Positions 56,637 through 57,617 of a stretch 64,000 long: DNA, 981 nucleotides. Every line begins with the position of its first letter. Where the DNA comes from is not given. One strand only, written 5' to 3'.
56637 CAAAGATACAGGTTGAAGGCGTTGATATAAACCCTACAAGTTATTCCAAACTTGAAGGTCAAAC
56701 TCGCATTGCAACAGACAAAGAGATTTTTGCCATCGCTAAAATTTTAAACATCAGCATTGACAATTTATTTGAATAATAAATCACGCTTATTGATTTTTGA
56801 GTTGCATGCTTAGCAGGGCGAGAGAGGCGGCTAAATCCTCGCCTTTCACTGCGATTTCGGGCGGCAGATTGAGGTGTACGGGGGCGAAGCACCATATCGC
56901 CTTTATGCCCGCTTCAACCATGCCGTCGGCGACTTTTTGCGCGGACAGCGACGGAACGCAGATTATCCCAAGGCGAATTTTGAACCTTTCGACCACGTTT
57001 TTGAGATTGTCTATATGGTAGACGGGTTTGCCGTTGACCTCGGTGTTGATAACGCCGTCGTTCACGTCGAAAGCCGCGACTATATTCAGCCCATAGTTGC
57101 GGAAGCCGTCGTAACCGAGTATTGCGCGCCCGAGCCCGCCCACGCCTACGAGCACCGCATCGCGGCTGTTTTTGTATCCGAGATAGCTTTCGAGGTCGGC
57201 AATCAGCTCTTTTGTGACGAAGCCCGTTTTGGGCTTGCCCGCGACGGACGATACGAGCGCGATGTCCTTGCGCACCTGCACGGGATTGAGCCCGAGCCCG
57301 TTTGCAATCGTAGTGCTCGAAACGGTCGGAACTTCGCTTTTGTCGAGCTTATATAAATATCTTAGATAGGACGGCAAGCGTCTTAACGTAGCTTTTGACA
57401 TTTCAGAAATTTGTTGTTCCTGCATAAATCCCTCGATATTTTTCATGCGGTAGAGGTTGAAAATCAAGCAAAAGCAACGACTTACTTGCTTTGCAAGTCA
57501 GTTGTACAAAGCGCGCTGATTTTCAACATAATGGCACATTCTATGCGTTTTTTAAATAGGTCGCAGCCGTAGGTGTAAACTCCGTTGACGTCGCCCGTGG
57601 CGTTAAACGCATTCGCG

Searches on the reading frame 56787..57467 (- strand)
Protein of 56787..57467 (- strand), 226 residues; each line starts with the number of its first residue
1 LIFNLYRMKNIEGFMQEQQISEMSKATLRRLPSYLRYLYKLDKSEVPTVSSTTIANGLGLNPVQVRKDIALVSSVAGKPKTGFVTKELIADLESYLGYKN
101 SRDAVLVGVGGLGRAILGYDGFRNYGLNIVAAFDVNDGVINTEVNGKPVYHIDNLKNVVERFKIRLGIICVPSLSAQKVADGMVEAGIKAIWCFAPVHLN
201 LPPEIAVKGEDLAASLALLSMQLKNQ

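Call 75: search_protein_families(library=pfam, proteins=[window:56787-57467:-], max_evalue=0.001)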
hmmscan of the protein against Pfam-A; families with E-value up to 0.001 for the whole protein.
window:56787-57467:- (226 aa): 2 families
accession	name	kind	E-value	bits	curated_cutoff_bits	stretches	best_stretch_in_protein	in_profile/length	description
PF02629.25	CoA_binding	-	1.6e-23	83.7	22.3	1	103-197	5-97/97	CoA binding domain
PF06971.19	Put_DNA-bind_N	-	6.1e-18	65.1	27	1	23-69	2-48/49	Putative DNA-binding protein N-terminus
